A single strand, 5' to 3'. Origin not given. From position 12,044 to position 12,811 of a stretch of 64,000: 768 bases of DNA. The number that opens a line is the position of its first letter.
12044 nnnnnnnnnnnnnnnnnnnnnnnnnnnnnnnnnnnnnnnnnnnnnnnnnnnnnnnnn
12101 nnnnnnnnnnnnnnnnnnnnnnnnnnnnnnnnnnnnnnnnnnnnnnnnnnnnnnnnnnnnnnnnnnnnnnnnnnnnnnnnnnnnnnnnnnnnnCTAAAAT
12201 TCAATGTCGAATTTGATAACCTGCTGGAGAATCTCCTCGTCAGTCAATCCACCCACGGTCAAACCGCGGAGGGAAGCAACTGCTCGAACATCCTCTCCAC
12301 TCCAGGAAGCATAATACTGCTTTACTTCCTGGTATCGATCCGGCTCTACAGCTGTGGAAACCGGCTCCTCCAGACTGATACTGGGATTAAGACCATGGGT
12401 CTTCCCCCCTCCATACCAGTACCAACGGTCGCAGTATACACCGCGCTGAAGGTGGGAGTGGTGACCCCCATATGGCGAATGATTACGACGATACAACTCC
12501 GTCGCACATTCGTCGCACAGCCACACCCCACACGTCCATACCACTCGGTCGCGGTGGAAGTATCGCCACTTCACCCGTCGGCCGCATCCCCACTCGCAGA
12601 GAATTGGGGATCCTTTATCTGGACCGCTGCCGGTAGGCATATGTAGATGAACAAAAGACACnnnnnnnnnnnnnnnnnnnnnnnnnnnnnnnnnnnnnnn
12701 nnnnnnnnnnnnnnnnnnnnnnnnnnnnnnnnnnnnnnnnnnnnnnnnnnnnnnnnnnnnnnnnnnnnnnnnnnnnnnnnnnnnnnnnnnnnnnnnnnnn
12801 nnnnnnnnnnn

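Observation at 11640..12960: About 1 kb GC-rich, hairpin-dense segment next to tRNA-Glu that interrupts a GIY-YIG gene and carries an HNH-like Cys/His ORF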

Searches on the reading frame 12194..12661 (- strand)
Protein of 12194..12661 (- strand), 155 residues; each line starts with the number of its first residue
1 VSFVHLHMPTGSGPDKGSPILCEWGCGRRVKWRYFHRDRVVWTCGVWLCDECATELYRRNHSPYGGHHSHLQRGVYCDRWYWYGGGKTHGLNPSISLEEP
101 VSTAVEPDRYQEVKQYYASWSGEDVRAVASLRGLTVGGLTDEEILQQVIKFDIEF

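Call 7: search_protein_families(library=pfam, proteins=[window:12194-12661:-], max_evalue=1)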
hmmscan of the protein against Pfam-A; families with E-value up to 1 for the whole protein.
window:12194-12661:- (155 aa): 0 families

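Call 8: search_protein_families(library=phrogs, proteins=[window:12194-12661:-], max_evalue=1)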
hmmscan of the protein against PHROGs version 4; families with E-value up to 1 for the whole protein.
window:12194-12661:- (155 aa): 1 family
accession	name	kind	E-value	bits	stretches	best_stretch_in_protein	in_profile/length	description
phrog_10867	-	unknown function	0.13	13.5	1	36-87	13-63/94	-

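Call 10: find_homologous_proteins(query=window:12194-12640:-, max_evalue=0.01)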
Query window:12194-12640:- (148 aa): 1 proteins with E <= 0.01 among 13 candidates.
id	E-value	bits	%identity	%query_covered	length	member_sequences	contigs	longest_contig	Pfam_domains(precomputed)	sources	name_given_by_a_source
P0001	4.0e-102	357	100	100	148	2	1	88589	-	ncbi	-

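Call 14: find_encoding_contigs(protein=P0001, flank=10000)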
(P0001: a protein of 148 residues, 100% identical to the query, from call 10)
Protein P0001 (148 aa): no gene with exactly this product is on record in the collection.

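Call 16: list_cluster_members(proteins=[P0001])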
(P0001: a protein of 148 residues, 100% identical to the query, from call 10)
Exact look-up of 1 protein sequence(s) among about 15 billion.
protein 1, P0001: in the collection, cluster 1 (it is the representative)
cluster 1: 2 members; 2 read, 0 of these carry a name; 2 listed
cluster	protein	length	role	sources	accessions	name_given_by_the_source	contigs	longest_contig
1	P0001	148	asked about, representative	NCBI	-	-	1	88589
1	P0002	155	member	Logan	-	-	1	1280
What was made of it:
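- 12194..12640 (-): Orphan ORF of 148 aa counted from the ATG (155 aa from the GTG at 12661). It has a Cys cluster C15-x3-C19...C42-x2-C45 and a three-helix C-terminus. It is probably the 3' part of a donor gene. The only identical or near-identical copy comes from the same sample (calls 10, 16).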

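Call 18: find_encoding_contigs(protein=P0002, flank=10000)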
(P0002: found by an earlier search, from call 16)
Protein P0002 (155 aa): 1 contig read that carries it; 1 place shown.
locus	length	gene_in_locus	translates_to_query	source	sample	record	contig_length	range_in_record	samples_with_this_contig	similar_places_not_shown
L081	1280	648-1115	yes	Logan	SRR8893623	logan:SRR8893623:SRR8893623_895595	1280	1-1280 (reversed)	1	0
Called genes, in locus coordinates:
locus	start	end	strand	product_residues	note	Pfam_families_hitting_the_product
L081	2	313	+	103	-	?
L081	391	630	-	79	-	PF20554:DUF6766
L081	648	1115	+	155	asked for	-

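Call 26: search_protein_representatives(protein=window:12194-12640:-)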
Query: 148 residues. Proteins with E-value up to 0.001 (for the whole library): 4; up to 1e-10: 1; up to 1e-30: 1. The best 4 are listed.
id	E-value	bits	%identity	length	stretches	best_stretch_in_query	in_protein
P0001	1.3e-102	357.3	100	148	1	1-148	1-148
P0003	1.6e-06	44.5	31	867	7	93-121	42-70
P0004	6.0e-04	36.2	43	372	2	83-132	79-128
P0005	6.3e-04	36.1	49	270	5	7-32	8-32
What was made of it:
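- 12194..12640 (-): A phmmer search of 1.8 billion representatives gave three weak hits to repetitive proteins (call 26).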

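Call 36: find_related_loci(query=P0001, collection=viral_contigs, flank=5000)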
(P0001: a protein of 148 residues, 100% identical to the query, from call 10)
Query P0001 (148 aa) in viral_contigs; peptide patterns used: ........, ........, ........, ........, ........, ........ (x = any residue, [..] = any of these).
8 stretches matched a pattern, but none encodes a relative of the query by tblastn (E <= 1e-3).
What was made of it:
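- No second copy exists anywhere (calls 10, 26, 36).
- Tried and rejected: A back-translated scan of viral contigs also found nothing (call 36).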

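Call 39: search_solved_structures(query=P0001, max_evalue=10, show_alignments=3)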
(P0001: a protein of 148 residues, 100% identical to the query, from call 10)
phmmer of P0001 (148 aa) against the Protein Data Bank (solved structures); distinct sequences matched with E-value up to 10: 0.
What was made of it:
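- On HNH endonuclease (Pfam PF01844 and related His-Me finger families): PDB sequences gave 0 hits at E<=10 (call 39).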

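Call 40: search_protein_families(library=ncbifam, proteins=[P0001], max_evalue=10)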
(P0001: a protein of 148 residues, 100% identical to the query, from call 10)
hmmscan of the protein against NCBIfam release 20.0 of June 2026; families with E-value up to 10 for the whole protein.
P0001 (148 aa): 1 family
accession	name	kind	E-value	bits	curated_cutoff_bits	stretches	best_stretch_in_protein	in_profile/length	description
NF006548.1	PRK09041.1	equivalog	0.028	13.6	277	1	101-139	208-246/287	flagellar motor protein MotB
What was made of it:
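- On HNH endonuclease (Pfam PF01844 and related His-Me finger families): NCBIfam gave only a spurious MotB hit at E 0.028 (call 40).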

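Call 41: search_protein_families(library=pfam, proteins=[P0001, P0005], max_evalue=10)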
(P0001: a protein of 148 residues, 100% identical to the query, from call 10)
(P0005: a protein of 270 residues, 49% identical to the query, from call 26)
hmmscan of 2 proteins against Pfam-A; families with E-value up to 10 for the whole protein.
P0001 (148 aa): 0 families

P0005 (270 aa): 1 family
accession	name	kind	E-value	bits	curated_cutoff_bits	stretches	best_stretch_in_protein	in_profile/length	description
PF20137.4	DUF6527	-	2.4e-10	40.6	23.6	5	152-174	6-31/63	Family of unknown function (DUF6527)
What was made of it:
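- On IS200/IS605-type elements (TnpA Y1 transposase; TnpB or IscB nuclease with guide RNA): No Pfam hit for the ORF (calls 7, 41).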

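Call 44: predict_structure(protein=P0001)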
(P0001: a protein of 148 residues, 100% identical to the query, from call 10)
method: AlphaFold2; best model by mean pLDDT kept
length: 148 residues; sequences in the alignment: 1
mean_pLDDT: 49.6   pTM: 0.33
mean pLDDT of the five models: 49.6, 44.5, 42.6, 34.4, 32.1
residues with pLDDT >= 90: 10; 70-90: 33; 50-70: 7; < 50: 98
segments of 3 or more residues with pLDDT < 50: 1-29, 31-99
pLDDT, mean of each block of 10 residues (from residue 1): 24 33 41 40 48 34 32 27 26 35 72 86 85 91 76
secondary structure, 60 per line:
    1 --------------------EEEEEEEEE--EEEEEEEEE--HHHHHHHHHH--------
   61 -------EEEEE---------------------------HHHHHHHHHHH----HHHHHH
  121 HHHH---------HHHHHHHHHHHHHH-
elements in order: E21-29 E32-40 H43-52 E68-72 H100-110 H115-124 H134-147
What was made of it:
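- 12194..12640 (-): AlphaFold pLDDT 72-91 for residues 100-148 (call 44).
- On HNH endonuclease (Pfam PF01844 and related His-Me finger families): The AlphaFold single-sequence model has pLDDT below 50 for residues 1-99 (call 44).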

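Call 49: fold_search(model_id=the predicted structure, library=pdb)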
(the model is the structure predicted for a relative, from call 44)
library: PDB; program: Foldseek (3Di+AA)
matches with E <= 10: 112; with E <= 0.001: 0
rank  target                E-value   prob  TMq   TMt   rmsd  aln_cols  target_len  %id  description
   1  1e7l_A                2.3e+00  0.51  0.26  0.25   2.6        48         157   14  Endonuclease VII (EndoVII) N62D mutant from phage T4 (released 2001-05-04)
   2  1zbh_A                2.4e+00  0.54  0.27  0.15   2.3        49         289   18  3'-end specific recognition of histone mRNA stem-loop by 3'-exonuclease (released 2006-09-26)
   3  4yit_A                3.1e+00  0.09  0.20  0.12   5.2        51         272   18  Crystal Structure of LAGLIDADG Meganuclease I-AabMI Bound to Uncleaved DNA (released 2016-03-23)
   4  4v51_BE               3.3e+00  0.08  0.12  0.09   2.2        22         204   32  Structure of the Thermus thermophilus 70S ribosome complexed with mRNA, tRNA and paromomycin (released 2014-07-09)
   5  7b6b_B                3.8e+00  0.14  0.16  0.07   3.3        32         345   16  The carbohydrate binding module family 48 (CBM48) and carboxy-terminal carbohydrate esterase family 1 (CE1) domains of (released 2021-03-10)
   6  3eqp_A                3.8e+00  0.02  0.18  0.11  14.0       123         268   15  Crystal Structure of Ack1 with compound T95 (released 2008-12-02)
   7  9ev2_T1               3.8e+00  0.02  0.09  0.08  13.2        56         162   14  Tail tube and extended tail sheath tube of Klebsiella phage KP1 variant vB_Kpn_Lilla1 (released 2025-04-09)
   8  4v4x_BE               4.0e+00  0.07  0.13  0.10   2.3        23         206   26  Crystal structure of the 70S Thermus thermophilus ribosome showing how the 16S 3'-end mimicks mRNA E and P codons. (released 2014-07-09)
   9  3mbw_A                4.6e+00  0.09  0.14  0.08   2.8        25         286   16  Crystal structure of the human ephrin A2 LBD and CRD domains in complex with ephrin A1 (released 2010-06-09)
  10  4n0i_F                4.6e+00  0.08  0.17  0.19  17.1        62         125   19  Crystal structure of S. cerevisiae mitochondrial GatFAB in complex with glutamine (released 2014-04-16)
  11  6vh9_A                4.9e+00  0.12  0.17  0.10   3.2        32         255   12  FphF, Staphylococcus aureus fluorophosphonate-binding serine hydrolases F, apo form (released 2020-09-16)
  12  7b6b_A                4.9e+00  0.12  0.16  0.07   3.2        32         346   16  The carbohydrate binding module family 48 (CBM48) and carboxy-terminal carbohydrate esterase family 1 (CE1) domains of (released 2021-03-10)
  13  2i9y_MODEL_1_A        4.9e+00  0.09  0.14  0.14   9.8        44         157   18  Solution structure of Arabidopsis thaliana protein At1g70830, a member of the major latex protein family (released 2006-09-19)
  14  6nkp_A                4.9e+00  0.08  0.14  0.12   3.7        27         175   15  EphA2 LBD in complex with bA-WLA-YSKbio peptide (released 2019-05-01)
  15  6i8b_B                4.9e+00  0.08  0.16  0.12   8.3        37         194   19  Crystal structure of Spindlin1 in complex with the inhibitor VinSpinIn (released 2018-12-05)
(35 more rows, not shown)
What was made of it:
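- On HNH endonuclease (Pfam PF01844 and related His-Me finger families): The best Foldseek hit, T4 endonuclease VII, has E 2.3 (call 49).
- The top, non-significant PDB fold hit is T4 endonuclease VII (call 49).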

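Call 80: search_dna_similar(query=P0001, collection=phages, mode=protein, max_evalue=1)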
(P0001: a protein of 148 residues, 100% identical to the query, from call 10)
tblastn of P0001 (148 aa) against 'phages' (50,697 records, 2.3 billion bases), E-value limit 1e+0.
No match.

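Call 81: search_dna_similar(query=P0001, collection=plasmids, mode=protein, max_evalue=1)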
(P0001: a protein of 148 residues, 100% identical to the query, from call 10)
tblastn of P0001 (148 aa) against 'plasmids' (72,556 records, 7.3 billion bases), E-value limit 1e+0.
No match.

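Call 97: fold_search(model_id=the predicted structure, library=viral)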
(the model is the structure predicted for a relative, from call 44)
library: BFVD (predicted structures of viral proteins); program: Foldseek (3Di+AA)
matches with E <= 10: 289; with E <= 0.001: 0
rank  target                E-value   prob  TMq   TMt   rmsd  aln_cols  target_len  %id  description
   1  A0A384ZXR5            2.3e-01  0.51  0.29  0.18  19.0       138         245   10  Uncharacterized protein [Dickeya phage vB_DsoM_JA29]
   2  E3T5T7                5.0e-01  0.04  0.14  0.07  23.6       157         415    9  Uncharacterized protein [Cafeteria roenbergensis virus (strain BV-PW1)]
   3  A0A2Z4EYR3            5.7e-01  0.06  0.21  0.19  17.4       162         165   15  (no name in the UniProt tables at hand)
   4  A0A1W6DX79            5.7e-01  0.05  0.15  0.11  26.2       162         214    9  Uncharacterized protein [Sphingobium phage Lacusarx]
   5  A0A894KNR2            6.0e-01  0.05  0.13  0.08  21.4       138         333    8  PI329L [African swine fever virus]
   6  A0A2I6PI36            6.4e-01  0.20  0.23  0.30  15.1        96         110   14  Uncharacterized protein [Pseudomonas phage PMBT14]
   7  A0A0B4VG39            7.8e-01  0.16  0.18  0.12  11.1        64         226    9  Uncharacterized protein [Tipula oleracea nudivirus]
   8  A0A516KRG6            7.8e-01  0.06  0.12  0.21  20.0        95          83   13  Uncharacterized protein [Streptomyces phage Celia]
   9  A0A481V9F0            8.3e-01  0.03  0.15  0.15  20.1       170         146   12  Tail assembly chaperone [Halobacterium phage ChaoS9]
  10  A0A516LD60            1.0e+00  0.14  0.14  0.25  10.3        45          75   16  (no name in the UniProt tables at hand)
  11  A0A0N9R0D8            1.1e+00  0.63  0.24  0.18   3.1        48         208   14  SAP domain containing protein [Chrysochromulina ericina virus CeV-01B]
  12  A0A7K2                1.2e+00  0.16  0.27  0.18  19.6       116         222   11  Uncharacterized protein [Microcystis phage LMM01]
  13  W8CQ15                1.3e+00  0.06  0.16  0.14  24.7       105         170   10  (no name in the UniProt tables at hand)
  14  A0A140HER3            1.3e+00  0.03  0.16  0.14  19.7       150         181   12  Putative polymerase [Craigmillar Park virus]
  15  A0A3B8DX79            1.4e+00  0.18  0.19  0.34  11.5        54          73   11  Uncharacterized protein [Proteus phage Stubb]
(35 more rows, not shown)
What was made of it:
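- On HNH endonuclease (Pfam PF01844 and related His-Me finger families): BFVD hits have E>=0.23 (call 97).
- The fold hits have E>0.2 (calls 49, 97).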
